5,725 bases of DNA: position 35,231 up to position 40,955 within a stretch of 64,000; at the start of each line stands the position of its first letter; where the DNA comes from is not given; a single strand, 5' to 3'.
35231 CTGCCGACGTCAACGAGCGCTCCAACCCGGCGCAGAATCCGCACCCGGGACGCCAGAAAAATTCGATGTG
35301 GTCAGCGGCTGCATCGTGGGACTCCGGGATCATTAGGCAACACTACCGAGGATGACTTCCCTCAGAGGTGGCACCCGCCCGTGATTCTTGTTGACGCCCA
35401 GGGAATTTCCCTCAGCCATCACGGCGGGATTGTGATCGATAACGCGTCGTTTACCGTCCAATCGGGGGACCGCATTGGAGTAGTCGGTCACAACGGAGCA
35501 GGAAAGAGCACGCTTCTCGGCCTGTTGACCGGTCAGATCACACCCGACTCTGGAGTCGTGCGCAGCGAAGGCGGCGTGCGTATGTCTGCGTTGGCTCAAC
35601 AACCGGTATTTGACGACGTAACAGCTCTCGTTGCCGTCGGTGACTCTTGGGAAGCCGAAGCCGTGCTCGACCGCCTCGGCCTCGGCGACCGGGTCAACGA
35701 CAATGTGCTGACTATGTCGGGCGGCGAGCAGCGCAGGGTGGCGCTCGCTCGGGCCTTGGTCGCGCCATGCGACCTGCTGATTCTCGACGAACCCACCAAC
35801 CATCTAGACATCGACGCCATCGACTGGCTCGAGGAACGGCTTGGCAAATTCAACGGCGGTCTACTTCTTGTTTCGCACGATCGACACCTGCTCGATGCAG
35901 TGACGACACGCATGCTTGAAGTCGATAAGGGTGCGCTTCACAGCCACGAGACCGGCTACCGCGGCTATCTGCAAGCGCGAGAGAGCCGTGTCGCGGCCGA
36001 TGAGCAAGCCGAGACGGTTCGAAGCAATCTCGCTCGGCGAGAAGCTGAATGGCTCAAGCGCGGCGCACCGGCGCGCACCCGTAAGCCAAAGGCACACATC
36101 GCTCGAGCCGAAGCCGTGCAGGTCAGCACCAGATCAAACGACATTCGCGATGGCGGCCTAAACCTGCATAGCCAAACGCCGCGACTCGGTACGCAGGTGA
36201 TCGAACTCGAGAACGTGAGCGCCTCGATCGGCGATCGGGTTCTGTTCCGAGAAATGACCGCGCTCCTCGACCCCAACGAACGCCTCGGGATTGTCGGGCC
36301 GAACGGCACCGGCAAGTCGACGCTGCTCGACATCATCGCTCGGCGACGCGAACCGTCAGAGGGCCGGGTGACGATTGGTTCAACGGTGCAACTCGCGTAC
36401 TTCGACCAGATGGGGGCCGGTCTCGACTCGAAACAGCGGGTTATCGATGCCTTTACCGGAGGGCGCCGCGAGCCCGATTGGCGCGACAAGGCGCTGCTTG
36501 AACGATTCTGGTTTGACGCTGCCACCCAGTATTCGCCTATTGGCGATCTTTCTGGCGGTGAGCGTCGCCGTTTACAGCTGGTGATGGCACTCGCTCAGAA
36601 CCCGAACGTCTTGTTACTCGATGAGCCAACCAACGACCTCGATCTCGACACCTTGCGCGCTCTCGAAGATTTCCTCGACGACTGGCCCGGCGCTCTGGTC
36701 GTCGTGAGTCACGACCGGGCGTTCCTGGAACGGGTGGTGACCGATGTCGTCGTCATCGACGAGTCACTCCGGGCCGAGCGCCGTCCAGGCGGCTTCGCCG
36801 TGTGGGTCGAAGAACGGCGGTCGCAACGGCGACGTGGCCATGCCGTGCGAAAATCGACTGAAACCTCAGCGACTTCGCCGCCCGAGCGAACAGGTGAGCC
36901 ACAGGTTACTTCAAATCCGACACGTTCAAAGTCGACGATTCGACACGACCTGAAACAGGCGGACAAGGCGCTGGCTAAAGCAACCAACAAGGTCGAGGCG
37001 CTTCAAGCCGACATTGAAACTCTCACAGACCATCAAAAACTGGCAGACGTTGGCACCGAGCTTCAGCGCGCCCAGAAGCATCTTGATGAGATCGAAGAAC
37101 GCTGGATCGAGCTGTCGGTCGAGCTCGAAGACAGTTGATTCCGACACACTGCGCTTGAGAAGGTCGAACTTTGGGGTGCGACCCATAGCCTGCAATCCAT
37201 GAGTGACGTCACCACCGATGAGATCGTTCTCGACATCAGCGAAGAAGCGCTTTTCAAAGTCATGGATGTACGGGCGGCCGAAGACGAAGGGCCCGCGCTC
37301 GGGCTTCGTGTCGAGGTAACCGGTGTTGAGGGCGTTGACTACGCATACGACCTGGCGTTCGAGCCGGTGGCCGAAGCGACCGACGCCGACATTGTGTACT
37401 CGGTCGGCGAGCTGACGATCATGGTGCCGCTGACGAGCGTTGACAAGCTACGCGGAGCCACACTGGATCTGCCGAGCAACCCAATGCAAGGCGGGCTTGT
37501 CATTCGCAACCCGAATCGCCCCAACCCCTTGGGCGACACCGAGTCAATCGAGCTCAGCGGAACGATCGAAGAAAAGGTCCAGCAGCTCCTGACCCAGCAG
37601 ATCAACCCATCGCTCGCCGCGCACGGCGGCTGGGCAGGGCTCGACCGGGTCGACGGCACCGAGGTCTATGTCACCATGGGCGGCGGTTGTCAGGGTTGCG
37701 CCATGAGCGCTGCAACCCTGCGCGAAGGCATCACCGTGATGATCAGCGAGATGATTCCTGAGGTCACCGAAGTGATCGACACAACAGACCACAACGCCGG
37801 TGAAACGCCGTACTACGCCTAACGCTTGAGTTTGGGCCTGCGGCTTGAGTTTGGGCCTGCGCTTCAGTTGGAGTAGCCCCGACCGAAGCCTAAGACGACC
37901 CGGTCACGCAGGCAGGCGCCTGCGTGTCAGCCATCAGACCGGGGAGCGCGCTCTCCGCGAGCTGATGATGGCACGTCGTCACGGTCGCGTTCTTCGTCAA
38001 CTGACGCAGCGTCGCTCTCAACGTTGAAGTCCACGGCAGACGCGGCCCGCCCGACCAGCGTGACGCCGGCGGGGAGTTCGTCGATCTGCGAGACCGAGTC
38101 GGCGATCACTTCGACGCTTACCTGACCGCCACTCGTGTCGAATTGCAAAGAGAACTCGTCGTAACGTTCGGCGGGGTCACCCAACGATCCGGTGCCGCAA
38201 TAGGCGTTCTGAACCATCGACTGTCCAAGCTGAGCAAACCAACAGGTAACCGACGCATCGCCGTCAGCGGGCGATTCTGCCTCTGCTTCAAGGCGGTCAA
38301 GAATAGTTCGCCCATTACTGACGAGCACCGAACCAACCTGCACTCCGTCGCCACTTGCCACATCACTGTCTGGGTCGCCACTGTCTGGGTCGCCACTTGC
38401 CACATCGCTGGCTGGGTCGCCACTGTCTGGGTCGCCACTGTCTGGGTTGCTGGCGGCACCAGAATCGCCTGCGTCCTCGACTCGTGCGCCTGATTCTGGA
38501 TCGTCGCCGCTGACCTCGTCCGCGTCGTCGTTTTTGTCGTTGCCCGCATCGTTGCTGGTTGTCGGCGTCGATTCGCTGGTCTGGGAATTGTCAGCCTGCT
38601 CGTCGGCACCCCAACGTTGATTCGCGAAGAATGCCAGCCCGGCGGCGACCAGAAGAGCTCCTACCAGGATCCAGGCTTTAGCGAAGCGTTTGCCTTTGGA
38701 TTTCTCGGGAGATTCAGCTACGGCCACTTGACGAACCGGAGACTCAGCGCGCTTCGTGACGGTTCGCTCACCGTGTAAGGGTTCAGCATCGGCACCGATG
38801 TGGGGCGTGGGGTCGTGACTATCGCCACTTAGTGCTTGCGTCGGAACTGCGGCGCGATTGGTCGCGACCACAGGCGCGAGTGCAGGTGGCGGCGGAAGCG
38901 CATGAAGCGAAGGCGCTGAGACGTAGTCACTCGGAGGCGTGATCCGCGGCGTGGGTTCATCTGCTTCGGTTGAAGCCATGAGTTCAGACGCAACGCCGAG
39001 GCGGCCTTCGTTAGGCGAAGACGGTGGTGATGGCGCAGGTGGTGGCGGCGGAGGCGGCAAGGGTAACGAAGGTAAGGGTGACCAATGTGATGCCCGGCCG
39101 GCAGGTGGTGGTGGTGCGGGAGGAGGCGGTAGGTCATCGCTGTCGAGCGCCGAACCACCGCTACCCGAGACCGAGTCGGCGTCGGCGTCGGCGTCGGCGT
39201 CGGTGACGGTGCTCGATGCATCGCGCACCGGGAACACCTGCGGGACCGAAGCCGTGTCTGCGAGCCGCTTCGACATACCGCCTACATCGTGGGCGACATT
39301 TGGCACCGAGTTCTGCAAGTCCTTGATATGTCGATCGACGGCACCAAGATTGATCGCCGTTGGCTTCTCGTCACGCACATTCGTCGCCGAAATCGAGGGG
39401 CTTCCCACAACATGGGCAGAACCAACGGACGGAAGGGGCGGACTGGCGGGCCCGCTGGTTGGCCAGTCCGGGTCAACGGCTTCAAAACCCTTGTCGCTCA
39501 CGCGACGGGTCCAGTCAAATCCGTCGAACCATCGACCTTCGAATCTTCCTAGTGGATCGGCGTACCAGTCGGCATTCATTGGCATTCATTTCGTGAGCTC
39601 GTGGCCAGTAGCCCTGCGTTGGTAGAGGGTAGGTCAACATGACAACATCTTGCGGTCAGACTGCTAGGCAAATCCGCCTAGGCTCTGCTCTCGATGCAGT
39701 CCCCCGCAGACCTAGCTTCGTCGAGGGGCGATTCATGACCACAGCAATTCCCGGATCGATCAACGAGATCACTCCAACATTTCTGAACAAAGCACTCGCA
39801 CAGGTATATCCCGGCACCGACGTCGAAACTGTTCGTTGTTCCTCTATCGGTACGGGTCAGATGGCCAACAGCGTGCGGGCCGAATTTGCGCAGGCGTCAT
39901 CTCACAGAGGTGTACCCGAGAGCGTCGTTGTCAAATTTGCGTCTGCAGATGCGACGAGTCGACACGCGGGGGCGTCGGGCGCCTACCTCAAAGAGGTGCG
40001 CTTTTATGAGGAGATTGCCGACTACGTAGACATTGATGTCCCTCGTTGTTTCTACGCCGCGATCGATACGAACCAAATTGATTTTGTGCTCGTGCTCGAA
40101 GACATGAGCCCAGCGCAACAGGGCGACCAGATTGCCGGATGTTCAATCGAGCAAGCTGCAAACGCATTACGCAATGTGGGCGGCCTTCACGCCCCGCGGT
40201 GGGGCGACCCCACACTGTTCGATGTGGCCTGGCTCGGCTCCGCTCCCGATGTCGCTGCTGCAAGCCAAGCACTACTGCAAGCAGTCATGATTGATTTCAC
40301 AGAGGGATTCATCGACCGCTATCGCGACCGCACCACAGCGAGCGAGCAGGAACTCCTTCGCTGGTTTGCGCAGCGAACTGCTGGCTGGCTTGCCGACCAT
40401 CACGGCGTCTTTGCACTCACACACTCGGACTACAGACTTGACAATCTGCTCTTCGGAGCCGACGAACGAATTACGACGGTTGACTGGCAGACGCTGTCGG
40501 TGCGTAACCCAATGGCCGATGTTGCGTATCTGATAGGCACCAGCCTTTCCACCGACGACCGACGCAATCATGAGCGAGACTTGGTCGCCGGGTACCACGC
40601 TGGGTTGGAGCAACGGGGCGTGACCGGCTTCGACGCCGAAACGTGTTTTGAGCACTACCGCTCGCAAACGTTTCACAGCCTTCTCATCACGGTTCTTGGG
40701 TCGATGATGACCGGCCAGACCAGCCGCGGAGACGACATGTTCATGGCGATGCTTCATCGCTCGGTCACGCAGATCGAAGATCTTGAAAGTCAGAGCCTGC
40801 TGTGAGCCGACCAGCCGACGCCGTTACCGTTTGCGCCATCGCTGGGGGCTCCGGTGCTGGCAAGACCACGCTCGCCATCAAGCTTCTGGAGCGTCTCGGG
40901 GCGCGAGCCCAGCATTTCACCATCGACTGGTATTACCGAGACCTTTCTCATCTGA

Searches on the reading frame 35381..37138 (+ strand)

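Call 24: search_protein_families(library=pfam, proteins=[window:35381-37138:+], max_evalue=0.00001)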
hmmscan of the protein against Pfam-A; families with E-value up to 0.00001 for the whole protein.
window:35381-37138:+ (585 aa): 8 families
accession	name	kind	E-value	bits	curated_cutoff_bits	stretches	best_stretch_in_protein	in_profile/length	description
PF00005.33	ABC_tran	-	1.9e-52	177.9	25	2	20-140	2-137/137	ABC transporter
PF13304.12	AAA_21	-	1.3e-18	68.6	27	0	99-172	225-304/304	AAA domain, putative AbiEii toxin, Type IV TA system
PF13555.12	AAA_29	-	6.3e-09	35.9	27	0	290-319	13-42/61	P-loop containing region of AAA domain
PF13191.12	AAA_16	-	1.5e-08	35.8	32.6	0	304-434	29-158/167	AAA ATPase domain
PF02463.25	SMC_N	-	1.8e-08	34.5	40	0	303-319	28-44/220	RecF/RecN/SMC N terminal domain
PF16326.10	ABC_tran_CTD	-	3.4e-07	30.8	32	1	521-579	7-68/69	ABC transporter C-terminal domain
PF13476.12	AAA_23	-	1.1e-06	29.8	27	0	304-319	24-39/201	AAA domain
PF13604.12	AAA_30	-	6.1e-06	26.5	27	0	301-380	20-82/191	AAA domain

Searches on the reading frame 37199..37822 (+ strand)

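Call 24: search_protein_families(library=pfam, proteins=[window:37199-37822:+], max_evalue=0.00001)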
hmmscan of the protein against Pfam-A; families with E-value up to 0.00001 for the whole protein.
window:37199-37822:+ (207 aa): 1 family
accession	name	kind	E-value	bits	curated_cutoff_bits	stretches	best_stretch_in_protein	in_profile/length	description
PF01106.22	NifU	-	5.2e-20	71.8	27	1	127-193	1-67/67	NifU-like domain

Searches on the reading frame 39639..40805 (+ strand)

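Call 25: search_protein_families(library=pfam, proteins=[window:39639-40805:+], max_evalue=0.00001)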
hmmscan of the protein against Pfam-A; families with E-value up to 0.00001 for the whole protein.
window:39639-40805:+ (388 aa): 3 families
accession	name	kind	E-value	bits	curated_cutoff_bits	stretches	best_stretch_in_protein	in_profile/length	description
PF02958.26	EcKL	-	2.5e-17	63.6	22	1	79-325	12-287/294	Ecdysteroid kinase-like family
PF01636.29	APH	-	3.8e-11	43.7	23.2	1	108-324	29-234/239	Phosphotransferase enzyme family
PF07914.17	DUF1679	-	8e-09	35.3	24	1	260-340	270-359/414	Uncharacterized oxidoreductase dhs-27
